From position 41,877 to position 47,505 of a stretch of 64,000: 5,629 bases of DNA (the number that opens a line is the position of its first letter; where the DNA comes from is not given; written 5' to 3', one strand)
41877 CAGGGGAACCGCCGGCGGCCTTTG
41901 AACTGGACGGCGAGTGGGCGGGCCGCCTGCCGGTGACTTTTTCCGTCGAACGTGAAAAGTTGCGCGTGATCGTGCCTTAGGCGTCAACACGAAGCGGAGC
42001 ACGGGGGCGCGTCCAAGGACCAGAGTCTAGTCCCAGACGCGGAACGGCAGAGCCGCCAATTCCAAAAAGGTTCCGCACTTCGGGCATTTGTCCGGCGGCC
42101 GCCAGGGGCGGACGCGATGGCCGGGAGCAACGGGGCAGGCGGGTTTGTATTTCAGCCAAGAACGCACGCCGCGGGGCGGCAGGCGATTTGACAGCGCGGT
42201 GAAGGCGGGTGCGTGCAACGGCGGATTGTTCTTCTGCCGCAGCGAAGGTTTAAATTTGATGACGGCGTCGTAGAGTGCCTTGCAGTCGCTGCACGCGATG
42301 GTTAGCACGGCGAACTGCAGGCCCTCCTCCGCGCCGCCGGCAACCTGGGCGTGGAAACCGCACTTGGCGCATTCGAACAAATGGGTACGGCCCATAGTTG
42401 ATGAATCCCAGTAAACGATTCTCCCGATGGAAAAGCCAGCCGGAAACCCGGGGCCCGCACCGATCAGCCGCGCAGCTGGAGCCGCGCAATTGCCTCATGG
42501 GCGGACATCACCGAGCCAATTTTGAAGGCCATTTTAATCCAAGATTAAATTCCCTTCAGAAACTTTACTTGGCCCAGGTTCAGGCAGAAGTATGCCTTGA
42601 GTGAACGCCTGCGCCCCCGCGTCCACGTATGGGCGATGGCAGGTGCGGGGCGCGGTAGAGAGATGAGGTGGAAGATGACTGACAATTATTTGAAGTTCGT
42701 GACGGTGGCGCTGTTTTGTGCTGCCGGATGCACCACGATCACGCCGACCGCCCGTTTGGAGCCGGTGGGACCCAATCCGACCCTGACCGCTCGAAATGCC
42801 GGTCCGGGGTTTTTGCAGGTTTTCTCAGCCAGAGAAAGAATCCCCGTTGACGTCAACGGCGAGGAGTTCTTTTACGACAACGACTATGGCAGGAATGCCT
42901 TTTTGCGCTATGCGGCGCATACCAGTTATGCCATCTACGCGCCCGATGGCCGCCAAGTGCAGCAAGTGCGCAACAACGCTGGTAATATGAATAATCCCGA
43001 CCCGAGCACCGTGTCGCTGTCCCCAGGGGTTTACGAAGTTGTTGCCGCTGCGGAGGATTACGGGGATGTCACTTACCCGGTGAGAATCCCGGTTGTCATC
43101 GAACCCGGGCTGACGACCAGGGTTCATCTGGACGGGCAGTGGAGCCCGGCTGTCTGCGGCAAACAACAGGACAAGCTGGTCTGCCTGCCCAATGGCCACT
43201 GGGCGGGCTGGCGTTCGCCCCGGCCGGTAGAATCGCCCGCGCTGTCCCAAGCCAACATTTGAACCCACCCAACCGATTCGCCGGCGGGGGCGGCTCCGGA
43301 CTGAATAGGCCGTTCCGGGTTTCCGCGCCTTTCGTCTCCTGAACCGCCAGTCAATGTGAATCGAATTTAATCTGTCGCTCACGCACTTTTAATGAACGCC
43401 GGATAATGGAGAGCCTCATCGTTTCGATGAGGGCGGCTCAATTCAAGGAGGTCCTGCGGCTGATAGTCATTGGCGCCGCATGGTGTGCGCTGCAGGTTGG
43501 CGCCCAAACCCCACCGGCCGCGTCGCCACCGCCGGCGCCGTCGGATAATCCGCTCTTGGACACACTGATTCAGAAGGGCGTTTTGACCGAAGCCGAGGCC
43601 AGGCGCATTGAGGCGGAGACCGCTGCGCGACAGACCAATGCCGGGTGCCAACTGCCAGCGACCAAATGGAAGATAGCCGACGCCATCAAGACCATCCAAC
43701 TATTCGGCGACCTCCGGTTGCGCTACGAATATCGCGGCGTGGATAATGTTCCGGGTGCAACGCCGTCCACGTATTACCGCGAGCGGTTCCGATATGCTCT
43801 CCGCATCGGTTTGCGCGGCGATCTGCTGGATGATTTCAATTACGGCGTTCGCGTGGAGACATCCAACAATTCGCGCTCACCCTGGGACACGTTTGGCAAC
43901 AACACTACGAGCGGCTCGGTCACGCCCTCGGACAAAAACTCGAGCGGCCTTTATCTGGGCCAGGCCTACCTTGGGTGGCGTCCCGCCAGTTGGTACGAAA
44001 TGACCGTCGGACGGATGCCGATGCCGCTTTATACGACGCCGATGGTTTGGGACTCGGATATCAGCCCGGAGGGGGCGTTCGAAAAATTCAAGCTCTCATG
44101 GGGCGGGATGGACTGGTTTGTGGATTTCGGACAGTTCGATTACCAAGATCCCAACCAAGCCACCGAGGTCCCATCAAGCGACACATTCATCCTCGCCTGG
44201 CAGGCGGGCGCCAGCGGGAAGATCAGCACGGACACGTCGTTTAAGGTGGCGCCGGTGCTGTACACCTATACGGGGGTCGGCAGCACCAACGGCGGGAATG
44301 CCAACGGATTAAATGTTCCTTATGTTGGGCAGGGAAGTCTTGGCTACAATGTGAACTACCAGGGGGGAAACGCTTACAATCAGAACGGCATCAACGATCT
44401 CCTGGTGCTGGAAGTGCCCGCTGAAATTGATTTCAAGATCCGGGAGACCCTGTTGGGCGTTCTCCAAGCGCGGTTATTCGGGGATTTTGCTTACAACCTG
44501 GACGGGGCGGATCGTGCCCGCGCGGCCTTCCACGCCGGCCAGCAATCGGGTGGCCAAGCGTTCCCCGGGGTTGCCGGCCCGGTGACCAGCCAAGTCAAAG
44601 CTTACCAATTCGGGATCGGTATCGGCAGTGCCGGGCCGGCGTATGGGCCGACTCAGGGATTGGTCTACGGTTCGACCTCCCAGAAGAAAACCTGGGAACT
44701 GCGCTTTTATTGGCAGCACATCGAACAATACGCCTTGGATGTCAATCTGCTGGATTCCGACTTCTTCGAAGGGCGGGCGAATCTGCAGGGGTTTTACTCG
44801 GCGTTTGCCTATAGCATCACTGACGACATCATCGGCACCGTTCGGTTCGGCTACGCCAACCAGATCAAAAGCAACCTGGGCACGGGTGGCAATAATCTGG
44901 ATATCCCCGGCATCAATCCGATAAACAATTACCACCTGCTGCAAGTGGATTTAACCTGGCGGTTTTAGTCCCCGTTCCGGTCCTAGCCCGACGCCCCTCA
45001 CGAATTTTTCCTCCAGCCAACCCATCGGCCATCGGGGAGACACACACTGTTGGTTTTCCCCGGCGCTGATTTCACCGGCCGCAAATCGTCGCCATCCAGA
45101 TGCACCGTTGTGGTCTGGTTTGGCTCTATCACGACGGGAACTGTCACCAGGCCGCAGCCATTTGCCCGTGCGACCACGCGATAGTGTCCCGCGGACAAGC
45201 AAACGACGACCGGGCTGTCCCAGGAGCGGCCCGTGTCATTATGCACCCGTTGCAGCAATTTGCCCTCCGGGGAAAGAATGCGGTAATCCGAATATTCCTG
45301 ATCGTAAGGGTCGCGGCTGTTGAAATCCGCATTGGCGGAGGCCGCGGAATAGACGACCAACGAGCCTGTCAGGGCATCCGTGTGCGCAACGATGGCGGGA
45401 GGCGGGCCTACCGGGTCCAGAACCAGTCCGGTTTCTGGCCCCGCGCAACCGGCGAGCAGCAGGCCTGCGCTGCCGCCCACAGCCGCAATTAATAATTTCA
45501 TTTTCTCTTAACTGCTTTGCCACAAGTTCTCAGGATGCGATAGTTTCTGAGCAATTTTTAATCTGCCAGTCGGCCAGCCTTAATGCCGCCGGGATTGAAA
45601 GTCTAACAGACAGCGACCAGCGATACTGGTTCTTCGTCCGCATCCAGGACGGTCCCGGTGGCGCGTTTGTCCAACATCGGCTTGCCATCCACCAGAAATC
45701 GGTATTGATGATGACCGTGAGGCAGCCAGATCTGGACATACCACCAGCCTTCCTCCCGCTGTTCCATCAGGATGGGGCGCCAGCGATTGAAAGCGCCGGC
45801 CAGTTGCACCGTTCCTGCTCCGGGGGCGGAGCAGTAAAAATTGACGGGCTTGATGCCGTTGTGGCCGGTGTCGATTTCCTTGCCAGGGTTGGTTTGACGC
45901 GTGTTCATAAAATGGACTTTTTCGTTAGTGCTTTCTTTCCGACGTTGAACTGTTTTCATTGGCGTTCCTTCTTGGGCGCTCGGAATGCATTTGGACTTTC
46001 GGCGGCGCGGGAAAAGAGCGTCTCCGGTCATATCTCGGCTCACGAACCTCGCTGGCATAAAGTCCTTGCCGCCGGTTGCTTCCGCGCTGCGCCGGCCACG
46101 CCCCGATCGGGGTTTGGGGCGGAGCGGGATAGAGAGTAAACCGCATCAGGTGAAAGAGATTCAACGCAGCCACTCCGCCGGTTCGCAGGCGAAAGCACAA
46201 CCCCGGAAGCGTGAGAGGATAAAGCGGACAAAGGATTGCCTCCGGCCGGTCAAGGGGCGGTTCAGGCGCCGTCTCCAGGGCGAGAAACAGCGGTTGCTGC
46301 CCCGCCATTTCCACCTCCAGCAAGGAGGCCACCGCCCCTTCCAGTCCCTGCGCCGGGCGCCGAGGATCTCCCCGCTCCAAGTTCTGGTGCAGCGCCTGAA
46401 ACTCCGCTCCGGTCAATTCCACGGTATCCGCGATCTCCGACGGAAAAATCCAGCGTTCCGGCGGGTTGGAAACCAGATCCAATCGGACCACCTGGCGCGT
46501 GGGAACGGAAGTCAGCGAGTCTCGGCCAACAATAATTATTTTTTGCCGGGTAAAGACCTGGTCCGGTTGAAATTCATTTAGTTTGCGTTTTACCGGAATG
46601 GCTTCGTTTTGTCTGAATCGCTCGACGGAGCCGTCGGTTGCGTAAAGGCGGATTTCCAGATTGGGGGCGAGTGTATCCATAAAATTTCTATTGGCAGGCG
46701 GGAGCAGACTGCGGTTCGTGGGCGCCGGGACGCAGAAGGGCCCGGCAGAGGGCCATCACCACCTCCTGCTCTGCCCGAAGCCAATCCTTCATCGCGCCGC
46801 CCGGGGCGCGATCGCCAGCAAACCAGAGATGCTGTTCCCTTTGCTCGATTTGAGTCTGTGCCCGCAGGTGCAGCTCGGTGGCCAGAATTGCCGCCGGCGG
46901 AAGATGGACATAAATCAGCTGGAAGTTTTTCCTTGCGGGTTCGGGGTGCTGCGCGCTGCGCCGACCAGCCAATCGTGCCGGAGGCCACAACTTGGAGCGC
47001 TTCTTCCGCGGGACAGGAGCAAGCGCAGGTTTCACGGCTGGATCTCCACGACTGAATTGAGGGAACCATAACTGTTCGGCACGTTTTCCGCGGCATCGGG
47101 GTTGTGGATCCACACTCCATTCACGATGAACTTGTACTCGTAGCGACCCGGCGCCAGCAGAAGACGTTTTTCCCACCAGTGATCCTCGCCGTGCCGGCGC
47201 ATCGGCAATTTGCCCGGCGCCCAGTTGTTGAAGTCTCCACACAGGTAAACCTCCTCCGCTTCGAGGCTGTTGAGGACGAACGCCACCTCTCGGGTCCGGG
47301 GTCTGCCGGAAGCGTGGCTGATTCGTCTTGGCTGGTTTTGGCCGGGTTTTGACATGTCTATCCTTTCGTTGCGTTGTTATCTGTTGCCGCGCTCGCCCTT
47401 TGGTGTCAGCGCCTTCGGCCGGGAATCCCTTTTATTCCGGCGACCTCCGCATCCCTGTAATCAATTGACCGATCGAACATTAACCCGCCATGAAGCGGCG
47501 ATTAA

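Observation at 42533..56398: Shared cis-motif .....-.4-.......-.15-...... upstream of six transcription units flanking a CusRS-like two-component system: candidate regulon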

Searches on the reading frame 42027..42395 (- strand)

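Call 10: search_protein_families(library=pfam, proteins=[window:42027-42395:-], max_evalue=0.01)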
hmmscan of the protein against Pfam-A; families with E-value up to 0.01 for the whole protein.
window:42027-42395:- (122 aa): 4 families
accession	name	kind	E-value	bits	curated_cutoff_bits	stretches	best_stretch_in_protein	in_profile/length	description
PF13248.11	Zn_ribbon_3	-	0.0064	16.4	27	0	103-110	4-11/26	zinc-ribbon domain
PF02150.21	Zn_ribbon_RPB9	-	0.0069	16.7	25.2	0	5-15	21-30/36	RNA polymerases M/15 Kd subunit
PF12773.13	DZR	-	0.0071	16.9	27.3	0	9-44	15-36/45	Double zinc ribbon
PF23477.1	zf_Tbcl_2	-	0.0094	16.1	27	0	7-18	6-17/37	Probable treble clef zinc finger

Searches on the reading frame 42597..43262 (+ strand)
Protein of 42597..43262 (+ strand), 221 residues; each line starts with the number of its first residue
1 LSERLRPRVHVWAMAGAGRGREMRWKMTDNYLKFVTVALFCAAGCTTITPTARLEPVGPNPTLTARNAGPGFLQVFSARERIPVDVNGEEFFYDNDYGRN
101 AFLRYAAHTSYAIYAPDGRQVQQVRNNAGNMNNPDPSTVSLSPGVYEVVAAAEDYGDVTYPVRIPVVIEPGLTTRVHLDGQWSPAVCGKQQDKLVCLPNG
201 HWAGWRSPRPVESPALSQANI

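Call 9: search_protein_families(library=pfam, proteins=[window:42597-43262:+], max_evalue=0.01)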
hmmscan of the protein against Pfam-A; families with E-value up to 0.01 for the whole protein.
window:42597-43262:+ (221 aa): 0 families

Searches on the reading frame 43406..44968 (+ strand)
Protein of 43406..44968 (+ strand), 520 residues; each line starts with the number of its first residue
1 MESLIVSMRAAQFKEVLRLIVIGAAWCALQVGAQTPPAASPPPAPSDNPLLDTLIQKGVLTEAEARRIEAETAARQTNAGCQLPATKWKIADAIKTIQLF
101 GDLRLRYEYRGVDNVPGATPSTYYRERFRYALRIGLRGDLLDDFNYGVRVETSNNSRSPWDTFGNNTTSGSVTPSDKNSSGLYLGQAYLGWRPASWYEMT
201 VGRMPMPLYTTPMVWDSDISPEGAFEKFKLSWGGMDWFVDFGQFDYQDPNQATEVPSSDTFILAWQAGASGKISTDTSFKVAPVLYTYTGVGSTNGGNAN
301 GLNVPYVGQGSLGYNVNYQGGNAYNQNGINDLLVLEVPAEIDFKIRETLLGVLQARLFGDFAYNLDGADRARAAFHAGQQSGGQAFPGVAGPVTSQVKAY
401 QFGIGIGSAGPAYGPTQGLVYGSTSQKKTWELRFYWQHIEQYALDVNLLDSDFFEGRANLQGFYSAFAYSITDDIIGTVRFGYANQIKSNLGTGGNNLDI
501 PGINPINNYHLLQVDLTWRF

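Call 9: search_protein_families(library=pfam, proteins=[window:43406-44968:+], max_evalue=0.01)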
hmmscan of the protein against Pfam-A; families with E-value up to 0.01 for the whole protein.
window:43406-44968:+ (520 aa): 2 families
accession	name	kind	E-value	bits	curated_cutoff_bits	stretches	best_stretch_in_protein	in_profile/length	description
PF16930.11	Porin_5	-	2.5e-26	92.7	22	1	122-520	156-535/535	Putative porin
PF07396.17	Porin_O_P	-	0.00015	21.6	20.9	1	103-207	5-91/370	Phosphate-selective porin O and P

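Call 18: search_protein_families(library=ncbifam, proteins=[window:43406-44968:+], max_evalue=0.001)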
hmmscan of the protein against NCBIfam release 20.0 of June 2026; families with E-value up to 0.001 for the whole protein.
window:43406-44968:+ (520 aa): 0 families

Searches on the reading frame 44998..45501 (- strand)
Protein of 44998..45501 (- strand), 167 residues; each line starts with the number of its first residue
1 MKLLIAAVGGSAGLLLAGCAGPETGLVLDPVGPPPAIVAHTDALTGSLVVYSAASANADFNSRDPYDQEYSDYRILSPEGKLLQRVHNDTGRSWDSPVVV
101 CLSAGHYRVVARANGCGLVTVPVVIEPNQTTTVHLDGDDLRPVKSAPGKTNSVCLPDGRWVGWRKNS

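Call 9: search_protein_families(library=pfam, proteins=[window:44998-45501:-], max_evalue=0.01)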
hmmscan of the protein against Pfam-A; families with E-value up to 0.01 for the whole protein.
window:44998-45501:- (167 aa): 1 family
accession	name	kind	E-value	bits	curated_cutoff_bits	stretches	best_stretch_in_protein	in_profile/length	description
PF13620.12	CarboxypepD_reg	-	0.0076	17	32.3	0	102-134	45-78/82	Carboxypeptidase regulatory-like domain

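Call 51: search_solved_structures(query=A1, max_evalue=1)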
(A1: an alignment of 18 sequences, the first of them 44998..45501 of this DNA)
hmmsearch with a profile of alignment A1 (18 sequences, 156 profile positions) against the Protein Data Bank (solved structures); distinct sequences matched with E-value up to 1: 1.
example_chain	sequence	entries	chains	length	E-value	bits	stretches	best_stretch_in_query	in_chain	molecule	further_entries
36gk_A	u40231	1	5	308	0.14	15.2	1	69-112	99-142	RTX protein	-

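Call 63: predict_structure(alignment_id=A2)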
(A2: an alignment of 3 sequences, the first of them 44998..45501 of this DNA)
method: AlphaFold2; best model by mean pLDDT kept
length: 167 residues; sequences in the alignment: 3
mean_pLDDT: 50.3   pTM: 0.51
mean pLDDT of the five models: 50.3, 45.9, 45.0, 41.6, 38.7
residues with pLDDT >= 90: 0; 70-90: 28; 50-70: 38; < 50: 101
segments of 3 or more residues with pLDDT < 50: 1-43, 53-64, 66-70, 114-116, 136-167
pLDDT, mean of each block of 10 residues (from residue 1): 37 39 39 31 50 46 47 76 73 56 75 56 68 49 37 38 35
secondary structure, 60 per line:
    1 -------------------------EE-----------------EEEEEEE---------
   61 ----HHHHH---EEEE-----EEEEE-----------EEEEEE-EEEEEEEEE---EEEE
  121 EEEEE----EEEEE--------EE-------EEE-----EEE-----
elements in order: E45-51 H65-69 E73-76 E82-86 E98-103 E105-113 E117-125 E130-134 E152-154 E160-162

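Call 64: find_homologous_proteins(query=window:44998-45501:-, max_evalue=0.00001)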
Query window:44998-45501:- (167 aa): 460 proteins with E <= 0.00001 among 687 candidates; the best 120 are listed.
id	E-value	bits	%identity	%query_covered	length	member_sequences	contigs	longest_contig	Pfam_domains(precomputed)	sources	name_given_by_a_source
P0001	3.2e-108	377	100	100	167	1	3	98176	-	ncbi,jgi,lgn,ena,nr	ncbi:MAG TPA: hypothetical protein VMB80_08435 [Candidatus Acidoferrum sp.]|nr:hypothetical protein 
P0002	2.1e-60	221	62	100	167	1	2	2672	-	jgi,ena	-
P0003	1.2e-56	209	60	100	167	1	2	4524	PF13620.13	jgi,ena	-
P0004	9.0e-54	200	59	100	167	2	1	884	-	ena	-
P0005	2.3e-50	189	60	92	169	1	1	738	-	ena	-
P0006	4.2e-50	188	59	100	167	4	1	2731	-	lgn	-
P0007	1.8e-49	186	56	100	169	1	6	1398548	-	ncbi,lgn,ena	ncbi:MAG: hypothetical protein WBS33_17910 [Verrucomicrobiia bacterium]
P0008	1.3e-48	183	60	93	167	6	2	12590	-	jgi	-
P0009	1.5e-48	183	60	92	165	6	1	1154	-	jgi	jgi:hypothetical protein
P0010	3.5e-48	182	59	92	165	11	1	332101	-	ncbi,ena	-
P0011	5.6e-48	181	61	90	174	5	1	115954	-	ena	-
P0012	2.6e-47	179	55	98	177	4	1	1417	-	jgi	jgi:hypothetical protein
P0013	2.9e-47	179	55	98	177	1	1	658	-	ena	-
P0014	4.7e-47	178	56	93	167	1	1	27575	-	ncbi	-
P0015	5.2e-47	178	57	98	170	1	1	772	-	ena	-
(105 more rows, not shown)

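Call 67: find_encoding_contigs(protein=P0001, flank=1000, max_places=3)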
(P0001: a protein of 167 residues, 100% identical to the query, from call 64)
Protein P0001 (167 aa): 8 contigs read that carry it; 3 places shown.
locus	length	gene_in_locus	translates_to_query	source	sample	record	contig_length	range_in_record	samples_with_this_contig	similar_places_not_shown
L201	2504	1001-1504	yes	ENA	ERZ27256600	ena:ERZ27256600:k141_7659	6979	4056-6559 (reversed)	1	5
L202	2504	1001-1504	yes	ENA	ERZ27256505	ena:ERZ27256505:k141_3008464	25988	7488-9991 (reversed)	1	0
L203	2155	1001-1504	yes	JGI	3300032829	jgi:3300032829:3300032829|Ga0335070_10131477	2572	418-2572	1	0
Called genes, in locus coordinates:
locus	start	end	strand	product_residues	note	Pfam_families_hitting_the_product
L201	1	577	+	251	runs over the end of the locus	-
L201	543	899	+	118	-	PF02922:CBM_48 (weak), PF16561:AMPK1_CBM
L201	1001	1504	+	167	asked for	-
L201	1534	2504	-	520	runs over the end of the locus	PF16930:Porin_5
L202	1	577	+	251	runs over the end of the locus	-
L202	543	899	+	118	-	PF02922:CBM_48 (weak), PF16561:AMPK1_CBM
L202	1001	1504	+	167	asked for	-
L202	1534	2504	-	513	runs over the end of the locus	PF16930:Porin_5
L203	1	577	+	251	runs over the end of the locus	-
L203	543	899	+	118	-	PF02922:CBM_48 (weak), PF16561:AMPK1_CBM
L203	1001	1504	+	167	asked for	-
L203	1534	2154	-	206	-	?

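Call 70: predict_structure(alignment_id=A3)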
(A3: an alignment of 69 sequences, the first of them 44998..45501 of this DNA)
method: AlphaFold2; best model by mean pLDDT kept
length: 167 residues; sequences in the alignment: 69
mean_pLDDT: 69.2   pTM: 0.60
mean pLDDT of the five models: 69.2, 68.9, 66.8, 64.6, 62.5
residues with pLDDT >= 90: 24; 70-90: 60; 50-70: 48; < 50: 35
segments of 3 or more residues with pLDDT < 50: 1-24, 38-40, 58-61
pLDDT, mean of each block of 10 residues (from residue 1): 44 46 57 57 79 60 56 88 86 75 92 78 89 71 52 72 73
secondary structure, 60 per line:
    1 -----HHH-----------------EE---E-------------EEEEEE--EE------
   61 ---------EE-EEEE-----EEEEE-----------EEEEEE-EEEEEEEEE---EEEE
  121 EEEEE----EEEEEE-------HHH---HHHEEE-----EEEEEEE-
elements in order: E45-50 E73-76 E82-86 E98-103 E105-113 E117-125 E130-135 E152-154 E160-166

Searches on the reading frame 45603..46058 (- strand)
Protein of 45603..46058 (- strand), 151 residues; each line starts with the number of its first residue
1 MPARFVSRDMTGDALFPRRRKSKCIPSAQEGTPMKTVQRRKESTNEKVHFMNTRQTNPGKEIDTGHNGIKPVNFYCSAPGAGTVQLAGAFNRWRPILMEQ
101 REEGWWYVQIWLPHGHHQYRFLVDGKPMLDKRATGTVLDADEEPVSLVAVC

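Call 9: search_protein_families(library=pfam, proteins=[window:45603-46058:-], max_evalue=0.01)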
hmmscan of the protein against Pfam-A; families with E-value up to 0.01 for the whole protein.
window:45603-46058:- (151 aa): 2 families
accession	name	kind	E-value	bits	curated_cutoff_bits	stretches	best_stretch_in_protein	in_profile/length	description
PF16561.11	AMPK1_CBM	-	1.3e-10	41.7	26.8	1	80-134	10-64/85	Glycogen recognition site of AMP-activated protein kinase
PF02922.24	CBM_48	-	3e-05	24.7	22.4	1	68-126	10-71/83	Carbohydrate-binding module 48 (Isoamylase N-terminal domain)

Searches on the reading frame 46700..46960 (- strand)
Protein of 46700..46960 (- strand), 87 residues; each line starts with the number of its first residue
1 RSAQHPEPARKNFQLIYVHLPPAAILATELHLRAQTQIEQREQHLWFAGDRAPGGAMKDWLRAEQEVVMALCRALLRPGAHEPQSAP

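Call 52: search_protein_families(library=pfam, proteins=[window:46700-46960:-], max_evalue=0.1)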
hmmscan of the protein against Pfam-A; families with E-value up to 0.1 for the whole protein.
window:46700-46960:- (87 aa): 1 family
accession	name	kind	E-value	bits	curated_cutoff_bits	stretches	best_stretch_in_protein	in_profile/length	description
PF11154.13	DUF2934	-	3.6e-05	23.7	22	1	37-67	5-35/37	Protein of unknown function (DUF2934)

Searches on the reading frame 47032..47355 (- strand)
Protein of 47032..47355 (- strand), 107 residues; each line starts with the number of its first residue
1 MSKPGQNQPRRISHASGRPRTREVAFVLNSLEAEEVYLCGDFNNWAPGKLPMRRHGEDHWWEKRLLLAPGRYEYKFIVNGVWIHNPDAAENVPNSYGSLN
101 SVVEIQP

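Call 9: search_protein_families(library=pfam, proteins=[window:47032-47355:-], max_evalue=0.01)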
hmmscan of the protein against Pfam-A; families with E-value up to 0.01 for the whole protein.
window:47032-47355:- (107 aa): 4 families
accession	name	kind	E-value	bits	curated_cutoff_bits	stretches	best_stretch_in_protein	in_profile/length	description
PF16561.11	AMPK1_CBM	-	4.2e-15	56.2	26.8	1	32-106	10-80/85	Glycogen recognition site of AMP-activated protein kinase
PF02922.24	CBM_48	-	1.8e-09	38.2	22.4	1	22-80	11-72/83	Carbohydrate-binding module 48 (Isoamylase N-terminal domain)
PF22058.2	X25_BaPul_like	-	0.0024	18.4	27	1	40-92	13-65/87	Pullulanase X25 domain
PF16760.10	CBM53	-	0.0097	16.6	27.6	0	30-65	7-46/57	Starch/carbohydrate-binding module (family 53)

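Call 18: search_protein_families(library=ncbifam, proteins=[window:47032-47355:-], max_evalue=0.001)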
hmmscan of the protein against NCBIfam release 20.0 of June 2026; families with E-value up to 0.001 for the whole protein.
window:47032-47355:- (107 aa): 4 families
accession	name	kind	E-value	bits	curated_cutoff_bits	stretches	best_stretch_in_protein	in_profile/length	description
NF003811.1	PRK05402.1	equivalog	2.2e-05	23.2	741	1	20-79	27-86/619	1,4-alpha-glucan branching protein GlgB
NF008967.0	PRK12313.1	equivalog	2.6e-05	22.8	577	1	18-81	34-96/633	1,4-alpha-glucan branching protein GlgB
NF052315.1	T9SS_plug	equivalog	9.2e-05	21.7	100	1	24-79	282-342/385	type IX secretion system plug protein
TIGR01515.1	branching_enzym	equivalog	0.0008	18.1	463.95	1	23-76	29-82/607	1,4-alpha-glucan branching enzyme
